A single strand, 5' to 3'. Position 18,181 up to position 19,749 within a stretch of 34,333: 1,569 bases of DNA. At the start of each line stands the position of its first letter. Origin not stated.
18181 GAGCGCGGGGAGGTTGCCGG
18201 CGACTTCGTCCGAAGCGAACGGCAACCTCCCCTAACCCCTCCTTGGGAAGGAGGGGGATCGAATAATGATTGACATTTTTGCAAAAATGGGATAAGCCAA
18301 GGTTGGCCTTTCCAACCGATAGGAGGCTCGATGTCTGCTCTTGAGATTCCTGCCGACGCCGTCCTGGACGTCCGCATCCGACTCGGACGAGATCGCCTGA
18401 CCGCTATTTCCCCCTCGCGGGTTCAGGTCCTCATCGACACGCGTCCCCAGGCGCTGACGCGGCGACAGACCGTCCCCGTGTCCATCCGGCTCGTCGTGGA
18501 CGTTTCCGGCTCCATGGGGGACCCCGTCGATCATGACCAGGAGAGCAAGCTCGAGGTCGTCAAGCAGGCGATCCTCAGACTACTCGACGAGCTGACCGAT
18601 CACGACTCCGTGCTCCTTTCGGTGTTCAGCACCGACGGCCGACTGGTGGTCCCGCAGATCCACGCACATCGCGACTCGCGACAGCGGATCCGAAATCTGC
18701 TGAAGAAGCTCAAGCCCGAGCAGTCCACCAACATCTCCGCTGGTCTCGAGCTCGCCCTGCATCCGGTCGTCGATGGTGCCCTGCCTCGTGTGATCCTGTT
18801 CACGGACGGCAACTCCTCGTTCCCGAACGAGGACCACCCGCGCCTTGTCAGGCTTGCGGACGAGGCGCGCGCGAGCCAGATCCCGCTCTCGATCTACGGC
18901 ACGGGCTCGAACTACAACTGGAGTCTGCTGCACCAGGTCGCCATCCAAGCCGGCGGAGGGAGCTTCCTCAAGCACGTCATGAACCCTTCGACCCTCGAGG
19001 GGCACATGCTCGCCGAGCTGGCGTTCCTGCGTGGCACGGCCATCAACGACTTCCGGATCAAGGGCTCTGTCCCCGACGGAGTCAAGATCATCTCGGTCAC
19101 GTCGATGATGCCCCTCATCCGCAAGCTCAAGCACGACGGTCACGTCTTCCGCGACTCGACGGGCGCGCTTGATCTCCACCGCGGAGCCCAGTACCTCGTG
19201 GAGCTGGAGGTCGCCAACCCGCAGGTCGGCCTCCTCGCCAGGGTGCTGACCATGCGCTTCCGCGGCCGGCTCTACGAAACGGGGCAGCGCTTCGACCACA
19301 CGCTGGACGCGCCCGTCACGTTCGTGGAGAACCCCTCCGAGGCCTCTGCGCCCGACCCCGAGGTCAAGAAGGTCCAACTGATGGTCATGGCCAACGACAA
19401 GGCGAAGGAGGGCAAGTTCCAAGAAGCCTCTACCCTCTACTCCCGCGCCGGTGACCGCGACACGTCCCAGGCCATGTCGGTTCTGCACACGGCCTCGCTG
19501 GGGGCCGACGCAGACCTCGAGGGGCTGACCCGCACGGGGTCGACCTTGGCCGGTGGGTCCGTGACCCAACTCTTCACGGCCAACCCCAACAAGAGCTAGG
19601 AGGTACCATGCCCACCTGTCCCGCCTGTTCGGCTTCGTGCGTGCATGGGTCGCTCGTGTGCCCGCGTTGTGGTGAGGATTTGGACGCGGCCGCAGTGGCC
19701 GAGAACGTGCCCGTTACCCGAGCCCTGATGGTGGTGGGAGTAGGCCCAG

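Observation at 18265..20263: Island A: self-contained vWA(MIDAS) + zinc-ribbon/FHA operon with no kinase, phosphatase or AAA+ partner in cis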

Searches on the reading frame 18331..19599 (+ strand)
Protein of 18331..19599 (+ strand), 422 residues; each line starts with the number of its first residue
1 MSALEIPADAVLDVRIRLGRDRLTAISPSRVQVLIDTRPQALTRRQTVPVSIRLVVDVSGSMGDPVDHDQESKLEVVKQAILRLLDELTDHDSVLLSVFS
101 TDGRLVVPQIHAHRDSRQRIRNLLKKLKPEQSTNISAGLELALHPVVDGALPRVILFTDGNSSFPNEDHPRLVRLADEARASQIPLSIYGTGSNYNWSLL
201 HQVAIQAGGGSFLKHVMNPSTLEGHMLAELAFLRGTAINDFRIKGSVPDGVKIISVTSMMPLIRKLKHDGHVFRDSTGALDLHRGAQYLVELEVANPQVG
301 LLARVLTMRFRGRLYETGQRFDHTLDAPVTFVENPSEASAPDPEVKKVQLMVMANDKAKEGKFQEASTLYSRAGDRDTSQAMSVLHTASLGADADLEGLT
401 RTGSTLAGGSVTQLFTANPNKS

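Call 3: search_protein_families(library=pfam, proteins=[window:18331-19599:+], max_evalue=0.1)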
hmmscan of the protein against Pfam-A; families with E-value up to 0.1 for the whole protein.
window:18331-19599:+ (422 aa): 5 families
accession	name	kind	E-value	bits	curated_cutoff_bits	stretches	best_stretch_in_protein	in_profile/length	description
PF13519.12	VWA_2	-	5.9e-14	53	27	1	54-160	3-106/107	von Willebrand factor type A domain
PF00092.34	VWA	-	3.6e-12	47.3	23.8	1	53-208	3-155/174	von Willebrand factor type A domain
PF13768.12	VWA_3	-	2.4e-09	37.9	27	1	66-209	17-151/155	von Willebrand factor type A domain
PF01882.25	DUF58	-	0.0031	17.2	23.4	1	52-156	38-139/216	Protein of unknown function DUF58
PF05762.20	VWA_CoxE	-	0.014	15.2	26.4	1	41-164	48-163/222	VWA domain containing CoxE-like protein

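Call 4: search_protein_families(library=ncbifam, proteins=[window:18331-19599:+], max_evalue=0.1)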
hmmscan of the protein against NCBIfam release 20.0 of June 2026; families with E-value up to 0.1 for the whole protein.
window:18331-19599:+ (422 aa): 4 families
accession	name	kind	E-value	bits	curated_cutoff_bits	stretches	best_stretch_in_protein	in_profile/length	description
TIGR03788.1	marine_srt_targ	equivalog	7e-12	44.6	551.65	1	34-244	256-456/629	marine proteobacterial sortase target protein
TIGR02442.1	Cob-chelat-sub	hypoth_equivalog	1.6e-05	23.6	779.45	1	38-209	463-635/641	putative cobaltochelatase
NF047508.1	VWA_BatA_Lepto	exception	0.0008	18.5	380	1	42-179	81-219/315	VWA domain-containing protein BatA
TIGR03436.1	acidobact_VWFA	subfamily_domain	0.0016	18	81.25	1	40-138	57-160/324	VWA domain-containing protein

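Call 5: search_protein_families(library=padloc, proteins=[window:18331-19599:+], max_evalue=0.1)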
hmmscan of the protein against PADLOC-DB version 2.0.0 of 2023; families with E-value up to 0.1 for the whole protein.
window:18331-19599:+ (422 aa): 0 families

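Call 9: find_homologous_proteins(query=window:18331-19599:+, max_evalue=0.001)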
Query window:18331-19599:+ (422 aa): 40 proteins with E <= 0.001 among 8000 candidates.
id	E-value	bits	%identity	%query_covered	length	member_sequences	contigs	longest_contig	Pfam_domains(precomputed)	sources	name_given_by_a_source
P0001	9.5e-272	919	100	100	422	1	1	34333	PF13768.13,PF00092.35,PF13519.13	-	-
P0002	7.0e-146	505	60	100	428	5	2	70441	PF13768.13,PF00092.35,PF13519.13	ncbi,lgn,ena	-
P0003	2.0e-144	500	60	100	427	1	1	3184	PF13768.13,PF00092.35,PF13519.13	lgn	-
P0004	2.0e-143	497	60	100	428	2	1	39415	PF13768.13,PF00092.35,PF13519.13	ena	-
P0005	2.1e-142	493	59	100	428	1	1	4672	PF13768.13,PF00092.35,PF13519.13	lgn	-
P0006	1.4e-139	484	57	100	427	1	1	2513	PF13768.13,PF00092.35,PF13519.13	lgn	-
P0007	1.5e-136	474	57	100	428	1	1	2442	PF13768.13,PF00092.35,PF13519.13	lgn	-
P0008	3.6e-128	446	56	100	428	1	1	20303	PF13768.13,PF00092.35,PF13519.13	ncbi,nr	ncbi:MAG: VWA domain-containing protein [Candidatus Uhrbacteria bacterium]|nr:VWA domain-containing 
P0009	2.4e-121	424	53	99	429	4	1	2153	PF13768.13,PF00092.35,PF13519.13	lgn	-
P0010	5.9e-119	416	57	87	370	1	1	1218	PF13768.13,PF00092.35,PF13519.13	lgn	-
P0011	7.2e-103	363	46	96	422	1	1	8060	PF13768.13,PF00092.35,PF13519.13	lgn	-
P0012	4.1e-102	361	45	96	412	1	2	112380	PF13768.13,PF00092.35,PF13519.13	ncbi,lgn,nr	ncbi:VWA domain-containing protein [Candidatus Uhrbacteria bacterium]|nr:VWA domain-containing prote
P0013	9.8e-98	346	46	96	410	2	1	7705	PF13768.13,PF00092.35,PF13519.13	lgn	-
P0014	5.3e-94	334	45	97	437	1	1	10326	PF13768.13,PF00092.35,PF13519.13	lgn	-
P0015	3.5e-82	295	42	97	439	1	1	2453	PF13768.13,PF00092.35,PF13519.13,PF01882.26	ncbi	-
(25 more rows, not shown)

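Call 11: find_encoding_contigs(protein=P0002, flank=8000, max_places=3)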
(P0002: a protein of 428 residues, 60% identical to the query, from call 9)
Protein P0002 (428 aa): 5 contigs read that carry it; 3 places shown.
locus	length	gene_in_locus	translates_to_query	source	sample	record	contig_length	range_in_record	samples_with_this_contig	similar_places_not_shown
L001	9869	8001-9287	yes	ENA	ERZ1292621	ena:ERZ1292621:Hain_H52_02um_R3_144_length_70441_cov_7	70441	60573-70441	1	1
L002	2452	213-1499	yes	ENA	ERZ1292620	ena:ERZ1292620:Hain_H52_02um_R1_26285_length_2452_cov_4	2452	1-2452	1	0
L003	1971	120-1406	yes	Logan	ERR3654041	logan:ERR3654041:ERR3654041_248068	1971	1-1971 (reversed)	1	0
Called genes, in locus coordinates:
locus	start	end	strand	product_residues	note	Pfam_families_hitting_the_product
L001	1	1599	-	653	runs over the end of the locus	PF03717:PBP_dimer, PF00905:Transpeptidase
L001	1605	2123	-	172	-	-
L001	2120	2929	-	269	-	PF04085:MreC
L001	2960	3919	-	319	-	PF00022:Actin (weak), PF06723:MreB_Mbl, PF25216:Volactin (faint), PF00012:HSP70, PF11104:PilM_2 (faint), PF14450:FtsA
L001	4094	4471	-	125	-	-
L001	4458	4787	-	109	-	-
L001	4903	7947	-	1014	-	PF00580:UvrD-helicase, PF01443:Viral_helicase1 (faint), PF13245:AAA_19, PF13604:AAA_30 (faint), PF13538:UvrD_C_2 (faint), PF13361:UvrD_C, PF12705:PDDEXK_1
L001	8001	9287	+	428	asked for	PF00092:VWA, PF13519:VWA_2, PF13768:VWA_3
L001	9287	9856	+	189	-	-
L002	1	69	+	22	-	?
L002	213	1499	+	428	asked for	PF00092:VWA, PF13519:VWA_2, PF13768:VWA_3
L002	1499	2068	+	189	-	-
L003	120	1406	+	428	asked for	PF00092:VWA, PF13519:VWA_2, PF13768:VWA_3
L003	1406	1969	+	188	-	?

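Call 12: find_encoding_contigs(protein=P0012, flank=8000, max_places=3)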
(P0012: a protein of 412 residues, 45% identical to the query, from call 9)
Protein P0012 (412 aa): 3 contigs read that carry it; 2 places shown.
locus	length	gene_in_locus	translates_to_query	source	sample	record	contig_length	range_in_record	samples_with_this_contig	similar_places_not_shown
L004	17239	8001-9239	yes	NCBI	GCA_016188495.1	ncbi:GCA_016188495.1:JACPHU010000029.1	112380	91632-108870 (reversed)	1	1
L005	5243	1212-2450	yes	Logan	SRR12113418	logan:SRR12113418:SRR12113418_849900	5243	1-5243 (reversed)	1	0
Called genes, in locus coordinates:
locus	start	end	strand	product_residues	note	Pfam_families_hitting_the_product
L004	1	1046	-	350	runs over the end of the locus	PF00022:Actin, PF06723:MreB_Mbl, PF25216:Volactin (faint), PF00012:HSP70 (weak), PF14450:FtsA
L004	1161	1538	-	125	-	-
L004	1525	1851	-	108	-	-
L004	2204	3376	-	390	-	PF07690:MFS_1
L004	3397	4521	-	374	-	-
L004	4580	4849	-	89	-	-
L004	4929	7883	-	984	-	PF00580:UvrD-helicase, PF13245:AAA_19, PF13604:AAA_30 (faint), PF13538:UvrD_C_2 (faint), PF13361:UvrD_C, PF12705:PDDEXK_1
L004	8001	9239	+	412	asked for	PF00092:VWA, PF13519:VWA_2, PF13768:VWA_3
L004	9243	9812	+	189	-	-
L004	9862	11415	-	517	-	PF00329:Complex1_30kDa, PF00374:NiFeSe_Hases, PF00346:Complex1_49kDa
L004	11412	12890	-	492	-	PF00361:Proton_antipo_M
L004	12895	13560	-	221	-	-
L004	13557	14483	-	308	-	PF00146:NADHdh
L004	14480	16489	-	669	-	PF00662:Proton_antipo_N (weak), PF00361:Proton_antipo_M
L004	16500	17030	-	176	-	PF01058:Oxidored_q6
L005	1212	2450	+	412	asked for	PF00092:VWA, PF13519:VWA_2, PF13768:VWA_3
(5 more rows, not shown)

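Call 13: find_encoding_contigs(protein=P0008, flank=8000, max_places=2)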
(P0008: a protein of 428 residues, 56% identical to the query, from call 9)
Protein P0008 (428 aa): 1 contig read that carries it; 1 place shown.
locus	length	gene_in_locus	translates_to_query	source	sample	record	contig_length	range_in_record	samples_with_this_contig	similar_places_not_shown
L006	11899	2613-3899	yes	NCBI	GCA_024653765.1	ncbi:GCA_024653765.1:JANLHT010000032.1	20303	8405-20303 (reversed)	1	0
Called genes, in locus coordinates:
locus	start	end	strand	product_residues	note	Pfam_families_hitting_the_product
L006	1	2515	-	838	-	PF00580:UvrD-helicase, PF01443:Viral_helicase1 (faint), PF13245:AAA_19, PF13604:AAA_30 (faint), PF13538:UvrD_C_2 (faint), PF13361:UvrD_C, PF12705:PDDEXK_1 (weak)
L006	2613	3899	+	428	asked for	PF00092:VWA, PF13519:VWA_2, PF13768:VWA_3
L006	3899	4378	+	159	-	-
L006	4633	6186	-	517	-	PF00329:Complex1_30kDa, PF00374:NiFeSe_Hases (weak), PF00346:Complex1_49kDa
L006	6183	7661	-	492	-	PF00361:Proton_antipo_M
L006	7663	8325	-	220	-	-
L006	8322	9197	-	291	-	PF00146:NADHdh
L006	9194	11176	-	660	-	PF00361:Proton_antipo_M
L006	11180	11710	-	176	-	PF01058:Oxidored_q6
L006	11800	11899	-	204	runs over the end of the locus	-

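Call 14: find_encoding_contigs(protein=P0014, flank=8000, max_places=2)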
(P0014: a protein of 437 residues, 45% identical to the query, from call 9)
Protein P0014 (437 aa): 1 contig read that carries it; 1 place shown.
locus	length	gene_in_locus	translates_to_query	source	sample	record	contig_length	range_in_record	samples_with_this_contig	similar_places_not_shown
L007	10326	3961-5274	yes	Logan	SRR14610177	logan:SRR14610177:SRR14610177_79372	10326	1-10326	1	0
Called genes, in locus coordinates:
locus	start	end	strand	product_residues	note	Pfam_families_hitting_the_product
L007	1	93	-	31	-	?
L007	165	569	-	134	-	-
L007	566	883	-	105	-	-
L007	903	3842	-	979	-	PF00580:UvrD-helicase, PF13245:AAA_19, PF13604:AAA_30 (faint), PF13538:UvrD_C_2 (faint), PF13361:UvrD_C, PF12705:PDDEXK_1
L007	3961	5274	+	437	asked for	PF00092:VWA, PF13519:VWA_2, PF13768:VWA_3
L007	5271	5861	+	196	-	-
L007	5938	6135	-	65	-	-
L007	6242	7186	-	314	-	-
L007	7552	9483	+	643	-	-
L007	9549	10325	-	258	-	?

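Call 15: find_encoding_contigs(protein=P0004, flank=8000, max_places=2)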
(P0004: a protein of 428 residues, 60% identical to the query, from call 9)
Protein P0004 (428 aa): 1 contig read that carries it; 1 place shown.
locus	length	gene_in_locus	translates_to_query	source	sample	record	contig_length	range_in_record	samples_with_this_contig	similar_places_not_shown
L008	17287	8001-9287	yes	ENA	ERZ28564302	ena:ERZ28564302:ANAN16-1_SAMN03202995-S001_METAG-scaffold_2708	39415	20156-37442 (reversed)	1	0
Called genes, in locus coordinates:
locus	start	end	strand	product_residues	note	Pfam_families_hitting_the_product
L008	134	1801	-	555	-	-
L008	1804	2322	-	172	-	-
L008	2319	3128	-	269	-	PF04085:MreC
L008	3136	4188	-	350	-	PF00022:Actin (faint), PF06723:MreB_Mbl, PF25216:Volactin (faint), PF00012:HSP70, PF14450:FtsA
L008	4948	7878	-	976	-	PF00580:UvrD-helicase, PF01443:Viral_helicase1 (faint), PF13245:AAA_19, PF13604:AAA_30 (faint), PF13538:UvrD_C_2 (faint), PF13361:UvrD_C, PF12705:PDDEXK_1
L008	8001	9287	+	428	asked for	PF00092:VWA, PF13519:VWA_2, PF13768:VWA_3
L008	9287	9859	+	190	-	-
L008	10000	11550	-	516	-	PF00329:Complex1_30kDa, PF00374:NiFeSe_Hases (weak), PF00346:Complex1_49kDa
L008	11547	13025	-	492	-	PF00361:Proton_antipo_M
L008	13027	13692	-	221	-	-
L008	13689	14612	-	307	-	PF00146:NADHdh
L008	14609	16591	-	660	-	PF00361:Proton_antipo_M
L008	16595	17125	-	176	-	PF01058:Oxidored_q6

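Call 16: search_solved_structures(query=window:18331-19599:+, max_evalue=1, show_alignments=2)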
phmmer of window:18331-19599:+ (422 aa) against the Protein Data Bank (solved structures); distinct sequences matched with E-value up to 1: 4.
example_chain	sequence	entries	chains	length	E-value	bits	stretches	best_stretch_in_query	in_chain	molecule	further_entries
9c4f_I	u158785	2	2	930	2.3e-06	30.4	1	39-222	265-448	Inter-alpha-trypsin inhibitor heavy chain H4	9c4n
3ibs_A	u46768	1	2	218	4.9e-05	26.1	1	50-192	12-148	conserved hypothetical protein BatB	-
4jdu_A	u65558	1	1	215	0.0011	21.6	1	50-190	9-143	Aerotolerance-related membrane protein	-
9no5_A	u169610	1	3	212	0.01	18.4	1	48-98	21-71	Putative secreted protein, hemolysin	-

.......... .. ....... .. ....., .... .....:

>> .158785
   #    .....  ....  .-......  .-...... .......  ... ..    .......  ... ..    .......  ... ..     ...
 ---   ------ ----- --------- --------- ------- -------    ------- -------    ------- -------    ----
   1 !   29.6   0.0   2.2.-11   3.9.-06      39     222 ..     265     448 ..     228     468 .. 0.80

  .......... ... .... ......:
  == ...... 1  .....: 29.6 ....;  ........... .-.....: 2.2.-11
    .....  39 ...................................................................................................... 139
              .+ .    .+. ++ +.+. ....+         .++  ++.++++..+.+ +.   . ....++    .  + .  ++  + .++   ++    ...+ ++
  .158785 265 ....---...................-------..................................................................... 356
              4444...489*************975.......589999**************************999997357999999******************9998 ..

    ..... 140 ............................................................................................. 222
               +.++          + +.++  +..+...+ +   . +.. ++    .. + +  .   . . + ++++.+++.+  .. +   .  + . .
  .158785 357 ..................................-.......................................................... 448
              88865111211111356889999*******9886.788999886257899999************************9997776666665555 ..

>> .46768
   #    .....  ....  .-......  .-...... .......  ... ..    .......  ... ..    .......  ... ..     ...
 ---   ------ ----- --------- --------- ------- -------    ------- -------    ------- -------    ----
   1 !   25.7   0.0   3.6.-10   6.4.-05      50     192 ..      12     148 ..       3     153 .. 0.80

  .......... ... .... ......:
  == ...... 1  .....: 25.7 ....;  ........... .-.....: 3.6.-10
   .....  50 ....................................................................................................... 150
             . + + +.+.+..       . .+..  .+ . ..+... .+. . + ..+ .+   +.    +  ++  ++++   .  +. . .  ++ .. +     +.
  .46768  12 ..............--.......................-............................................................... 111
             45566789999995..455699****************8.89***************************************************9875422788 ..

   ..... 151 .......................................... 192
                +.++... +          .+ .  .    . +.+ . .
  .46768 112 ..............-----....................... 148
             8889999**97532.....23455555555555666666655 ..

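Call 25: search_solved_structures(query=A2, max_evalue=1, show_alignments=0)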
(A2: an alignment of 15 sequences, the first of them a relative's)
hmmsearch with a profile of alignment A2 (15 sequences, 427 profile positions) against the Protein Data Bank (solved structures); distinct sequences matched with E-value up to 1: 53.
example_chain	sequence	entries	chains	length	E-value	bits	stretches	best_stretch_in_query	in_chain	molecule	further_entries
9c4f_I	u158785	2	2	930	1.2e-11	47.5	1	47-210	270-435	Inter-alpha-trypsin inhibitor heavy chain H4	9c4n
4rck_A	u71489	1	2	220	2.1e-09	40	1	49-164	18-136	Hypothetical membrane spanning protein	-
8s05_A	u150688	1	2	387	5.6e-08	35.4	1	54-223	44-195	Conserved protein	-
3ibs_A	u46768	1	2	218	1.4e-07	34.1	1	43-193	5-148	conserved hypothetical protein BatB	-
6jp8_F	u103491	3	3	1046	5.1e-07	32.2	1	45-167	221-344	Voltage-dependent calcium channel subunit alpha-2/delta-1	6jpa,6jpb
8eog_D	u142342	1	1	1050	5.1e-07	32.2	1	45-167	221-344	Voltage-dependent calcium channel subunit alpha-2/delta-1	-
6jp5_F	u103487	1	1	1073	5.3e-07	32.2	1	45-167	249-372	Voltage-dependent calcium channel subunit alpha-2/delta-1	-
7jpk_F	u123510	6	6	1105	5.5e-07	32.1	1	45-167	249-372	Voltage-dependent calcium channel subunit alpha-2/delta-1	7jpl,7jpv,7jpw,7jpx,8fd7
5gjv_F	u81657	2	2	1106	5.5e-07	32.1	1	45-167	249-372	Voltage-dependent calcium channel subunit alpha-2/delta-1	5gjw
8e56_F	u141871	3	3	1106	5.5e-07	32.1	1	45-167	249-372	Voltage-dependent calcium channel subunit alpha-2/delta-1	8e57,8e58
9vlg_A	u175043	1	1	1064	5.7e-07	32.1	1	45-167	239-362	Isoform 2 of Voltage-dependent calcium channel subunit alpha-2/delta-1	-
8hlp_F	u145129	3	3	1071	5.7e-07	32.1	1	45-167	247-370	Voltage-dependent calcium channel subunit alpha-2/delta-1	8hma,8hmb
3jbr_F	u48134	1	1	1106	5.7e-07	32.1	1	45-167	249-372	Voltage-dependent calcium channel subunit alpha-2/delta-1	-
7xlq_D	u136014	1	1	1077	5.7e-07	32.1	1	45-167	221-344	Voltage-dependent calcium channel subunit alpha-2/delta-1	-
7mix_D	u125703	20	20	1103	5.9e-07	32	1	45-167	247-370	Voltage-dependent calcium channel subunit alpha-2/delta-1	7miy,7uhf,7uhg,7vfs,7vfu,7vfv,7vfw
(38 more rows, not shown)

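Call 26: predict_structure(alignment_id=A2)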
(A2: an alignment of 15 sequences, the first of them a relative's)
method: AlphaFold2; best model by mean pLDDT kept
length: 422 residues; sequences in the alignment: 15
mean_pLDDT: 82.3   pTM: 0.73
mean pLDDT of the five models: 82.3, 82.3, 81.8, 80.8, 79.5
residues with pLDDT >= 90: 145; 70-90: 210; 50-70: 58; < 50: 9
segments of 3 or more residues with pLDDT < 50: 1-5
pLDDT, mean of each block of 10 residues (from residue 1): 46 87 89 88 64 90 75 88 90 90 86 91 91 83 72 85 85 88 81 71 73 62 74 75 93 91 84 84 80 91 90 79 90 91 91 90 94 90 91 81 71 60 38
secondary structure, 60 per line:
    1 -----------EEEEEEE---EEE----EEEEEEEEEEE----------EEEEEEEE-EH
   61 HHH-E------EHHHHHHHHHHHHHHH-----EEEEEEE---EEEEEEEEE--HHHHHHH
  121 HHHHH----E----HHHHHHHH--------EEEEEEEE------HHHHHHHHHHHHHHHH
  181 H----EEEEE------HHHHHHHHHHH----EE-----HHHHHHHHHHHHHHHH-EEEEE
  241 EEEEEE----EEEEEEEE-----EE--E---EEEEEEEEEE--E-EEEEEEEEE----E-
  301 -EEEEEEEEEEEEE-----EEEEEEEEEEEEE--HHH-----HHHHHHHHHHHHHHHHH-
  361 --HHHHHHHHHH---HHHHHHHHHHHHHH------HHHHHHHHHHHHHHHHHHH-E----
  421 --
elements in order: E12-18 E22-24 E29-39 E50-57 H60-63 H73-87 E93-99 E103-111 H114-125 H135-142 E151-158 H165-181 E186-190 H197-207 H219-234 E236-246 E251-258 E272-281 E286-294 E302-314 E320-332 H343-359 H363-372 H376-389 H396-414
